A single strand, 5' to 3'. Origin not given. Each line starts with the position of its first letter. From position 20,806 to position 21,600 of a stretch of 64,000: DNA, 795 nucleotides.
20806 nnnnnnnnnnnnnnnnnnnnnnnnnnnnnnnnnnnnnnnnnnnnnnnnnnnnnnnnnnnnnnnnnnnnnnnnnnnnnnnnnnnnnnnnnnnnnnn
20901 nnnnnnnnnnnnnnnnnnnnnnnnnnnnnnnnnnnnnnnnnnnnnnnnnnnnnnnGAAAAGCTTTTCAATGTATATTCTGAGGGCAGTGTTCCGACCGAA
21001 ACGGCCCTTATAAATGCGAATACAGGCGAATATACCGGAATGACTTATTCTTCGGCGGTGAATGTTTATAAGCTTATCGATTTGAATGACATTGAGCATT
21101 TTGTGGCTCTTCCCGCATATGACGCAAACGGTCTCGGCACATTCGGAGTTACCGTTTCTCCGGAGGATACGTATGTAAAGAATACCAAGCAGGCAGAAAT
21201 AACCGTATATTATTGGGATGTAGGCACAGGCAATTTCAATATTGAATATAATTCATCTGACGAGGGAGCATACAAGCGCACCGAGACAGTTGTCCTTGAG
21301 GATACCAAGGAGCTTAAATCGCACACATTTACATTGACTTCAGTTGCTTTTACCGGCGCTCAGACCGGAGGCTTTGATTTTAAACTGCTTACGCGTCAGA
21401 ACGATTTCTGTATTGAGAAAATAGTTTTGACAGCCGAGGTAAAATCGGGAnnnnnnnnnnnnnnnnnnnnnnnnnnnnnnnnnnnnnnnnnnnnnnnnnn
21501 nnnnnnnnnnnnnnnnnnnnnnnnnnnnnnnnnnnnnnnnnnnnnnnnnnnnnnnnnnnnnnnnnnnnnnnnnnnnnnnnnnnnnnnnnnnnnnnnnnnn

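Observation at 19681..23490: Adjacent paralogs share a three-module N-terminal array that may be a new carbohydrate-binding module family, deployed with two different anchors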

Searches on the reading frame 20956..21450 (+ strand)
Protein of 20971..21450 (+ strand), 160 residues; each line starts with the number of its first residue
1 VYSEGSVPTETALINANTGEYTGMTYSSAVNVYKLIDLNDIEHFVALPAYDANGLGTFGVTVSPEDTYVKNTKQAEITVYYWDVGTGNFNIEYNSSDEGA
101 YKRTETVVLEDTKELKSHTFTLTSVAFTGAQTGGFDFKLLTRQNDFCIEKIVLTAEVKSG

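Call 11: search_protein_families(library=pfam, proteins=[window:20971-21450:+], max_evalue=10)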
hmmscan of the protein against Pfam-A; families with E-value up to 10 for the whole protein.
window:20971-21450:+ (160 aa): 0 families

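Call 28: search_solved_structures(query=A3, max_evalue=10, show_alignments=1)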
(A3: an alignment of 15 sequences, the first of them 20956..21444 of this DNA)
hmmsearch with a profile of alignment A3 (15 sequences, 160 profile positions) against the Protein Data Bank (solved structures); distinct sequences matched with E-value up to 10: 35.
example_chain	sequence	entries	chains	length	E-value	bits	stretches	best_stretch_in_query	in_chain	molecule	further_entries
1kax_A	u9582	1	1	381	0.18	14.8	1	18-119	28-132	70KD HEAT SHOCK COGNATE PROTEIN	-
1qqo_A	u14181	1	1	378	0.23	14.4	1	18-120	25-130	HYDROLASE (ACTING ON ACID ANHYDRIDES)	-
3k0y_A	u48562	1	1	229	0.26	14.3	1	59-113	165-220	Putative TOXIN related protein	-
1ngc_A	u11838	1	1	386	0.26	14.2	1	18-119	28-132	HEAT-SHOCK COGNATE 70 kD PROTEIN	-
1ngd_A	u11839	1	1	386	0.27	14.2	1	18-119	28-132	HEAT-SHOCK COGNATE 70 kD PROTEIN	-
2bup_A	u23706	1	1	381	0.29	14.1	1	18-119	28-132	Heat shock cognate 71 kDa protein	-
4hwi_A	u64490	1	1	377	0.29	14.1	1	18-119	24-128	Heat shock cognate 71 kDa protein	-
1ba0_A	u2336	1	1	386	0.29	14.1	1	18-119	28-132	HEAT-SHOCK COGNATE 70KD PROTEIN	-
6zyj_A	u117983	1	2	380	0.29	14.1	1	18-119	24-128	Heat shock cognate 71 kDa protein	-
3fzf_A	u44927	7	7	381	0.31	14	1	18-119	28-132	Heat shock cognate 71 kDa protein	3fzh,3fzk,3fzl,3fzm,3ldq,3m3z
1bup_A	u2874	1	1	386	0.31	14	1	18-119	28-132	PROTEIN (70 KILODALTON HEAT SHOCK PROTEIN)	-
1ba1_A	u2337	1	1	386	0.32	14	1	18-119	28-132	HEAT-SHOCK COGNATE 70KD PROTEIN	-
4h5n_A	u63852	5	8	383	0.32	14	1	18-119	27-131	Heat shock cognate 71 kDa protein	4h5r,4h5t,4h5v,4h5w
5aqm_A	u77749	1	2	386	0.32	14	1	18-119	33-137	HEAT SHOCK COGNATE 71 KDA PROTEIN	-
1ngb_A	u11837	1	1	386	0.32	14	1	18-119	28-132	HEAT-SHOCK COGNATE 70 kD PROTEIN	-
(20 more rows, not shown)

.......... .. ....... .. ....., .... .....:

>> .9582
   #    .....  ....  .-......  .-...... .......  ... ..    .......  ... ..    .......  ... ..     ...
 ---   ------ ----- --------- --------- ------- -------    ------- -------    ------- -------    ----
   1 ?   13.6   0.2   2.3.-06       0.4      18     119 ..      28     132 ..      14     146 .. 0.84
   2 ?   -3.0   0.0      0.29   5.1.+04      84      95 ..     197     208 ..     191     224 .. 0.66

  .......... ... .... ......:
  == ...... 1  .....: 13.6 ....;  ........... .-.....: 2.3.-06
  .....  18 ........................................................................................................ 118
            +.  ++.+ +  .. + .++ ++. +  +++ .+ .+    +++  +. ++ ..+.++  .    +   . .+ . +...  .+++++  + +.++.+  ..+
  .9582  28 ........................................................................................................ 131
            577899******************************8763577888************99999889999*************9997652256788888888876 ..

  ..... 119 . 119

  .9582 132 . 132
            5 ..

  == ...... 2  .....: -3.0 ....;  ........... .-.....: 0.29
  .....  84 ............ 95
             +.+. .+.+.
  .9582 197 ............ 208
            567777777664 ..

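Call 36: predict_structure(alignment_id=A3)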
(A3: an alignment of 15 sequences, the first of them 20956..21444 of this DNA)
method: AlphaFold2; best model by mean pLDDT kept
length: 163 residues; sequences in the alignment: 15
mean_pLDDT: 90.5   pTM: 0.87
mean pLDDT of the five models: 90.5, 90.3, 90.2, 89.8, 89.8
residues with pLDDT >= 90: 126; 70-90: 26; 50-70: 9; < 50: 2
segments of 3 or more residues with pLDDT < 50: none
pLDDT, mean of each block of 10 residues (from residue 1): 61 89 90 90 94 95 95 92 96 95 86 96 96 88 95 96 72
secondary structure, 60 per line:
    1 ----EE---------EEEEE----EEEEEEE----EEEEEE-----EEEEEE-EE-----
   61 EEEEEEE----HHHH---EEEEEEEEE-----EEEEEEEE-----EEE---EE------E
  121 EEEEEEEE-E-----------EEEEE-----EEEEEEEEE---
elements in order: E16-20 E25-31 E36-41 E47-52 E61-67 H72-75 E79-87 E93-100 E106-108 E120-128 E142-146 E152-160

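Call 38: find_homologous_proteins(query=A3, max_evalue=0.001)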
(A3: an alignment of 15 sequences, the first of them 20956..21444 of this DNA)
Query A3 (15 sequences) (163 aa, profile of the alignment): 2 proteins with E <= 0.001 among 1216 candidates.
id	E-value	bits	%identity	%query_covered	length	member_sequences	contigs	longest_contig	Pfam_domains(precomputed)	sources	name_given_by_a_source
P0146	1.3e-16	79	95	37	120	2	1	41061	PF00404.25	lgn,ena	-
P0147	3.1e-9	55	45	25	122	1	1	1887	-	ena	-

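Call 40: fold_search(model_id=the predicted structure, library=pdb)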
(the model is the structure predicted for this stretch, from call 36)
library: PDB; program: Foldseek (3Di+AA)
matches with E <= 10: 1640; with E <= 0.001: 84
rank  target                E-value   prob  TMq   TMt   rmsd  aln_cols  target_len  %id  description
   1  3nru_J                3.4e-06  1.00  0.44  0.45   7.0       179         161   11  Ligand binding domain of EPHA7 (released 2010-12-08)
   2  3nru_G                9.4e-06  1.00  0.44  0.45   7.2       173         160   11  Ligand binding domain of EPHA7 (released 2010-12-08)
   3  2wo2_A                2.3e-05  1.00  0.50  0.47   6.2       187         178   12  Crystal Structure of the EphA4-ephrinB2 complex (released 2009-10-27)
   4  3nru_H                2.6e-05  1.00  0.44  0.46   6.5       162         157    9  Ligand binding domain of EPHA7 (released 2010-12-08)
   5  3nru_L                2.9e-05  1.00  0.46  0.49   6.6       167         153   10  Ligand binding domain of EPHA7 (released 2010-12-08)
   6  2wo3_A                3.3e-05  1.00  0.48  0.45   6.3       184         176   10  Crystal Structure of the EphA4-ephrinA2 complex (released 2009-10-27)
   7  3nru_C                4.9e-05  1.00  0.46  0.47   6.7       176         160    9  Ligand binding domain of EPHA7 (released 2010-12-08)
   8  3nru_B                5.5e-05  1.00  0.47  0.48   6.6       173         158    9  Ligand binding domain of EPHA7 (released 2010-12-08)
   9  7uab_E                6.1e-05  1.00  0.51  0.19   5.8       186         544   11  Human pro-meprin alpha (zymogen state) (released 2022-11-02)
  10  3nru_A                6.1e-05  1.00  0.44  0.45   7.0       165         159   11  Ligand binding domain of EPHA7 (released 2010-12-08)
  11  4et7                  6.1e-05  1.00  0.46  0.44   7.5       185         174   12  Crystal structure of Eph receptor 5 (released 2013-05-22)
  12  3gxu_A                6.5e-05  1.00  0.49  0.48   6.1       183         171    9  Crystal structure of Eph receptor and ephrin complex (released 2009-10-27)
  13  1shw_B                6.5e-05  1.00  0.51  0.47   6.2       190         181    9  EphB2 / EphrinA5 Complex Structure (released 2004-05-18)
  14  4w4z_A                6.5e-05  1.00  0.47  0.44   7.1       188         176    8  Structure of the EphA4 LBD in complex with peptide (released 2014-10-08)
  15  5jr2_A                7.3e-05  1.00  0.45  0.42   7.3       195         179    9  Crystal structure of the EphA4 LBD in complex with APYd3 peptide inhibitor (released 2016-07-06)
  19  5fui                  1.2e-04  1.00  0.48  0.60   5.1       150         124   17  Crystal structure of the C-terminal CBM6 of LamC a marine laminarianse from Zobellia galactanivorans (released 2016-03-02)
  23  8xmz_A                1.5e-04  1.00  0.44  0.51   5.4       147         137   12  Crystal structure of a novel porphyran-binding carbohydrate binding module (released 2024-01-17)
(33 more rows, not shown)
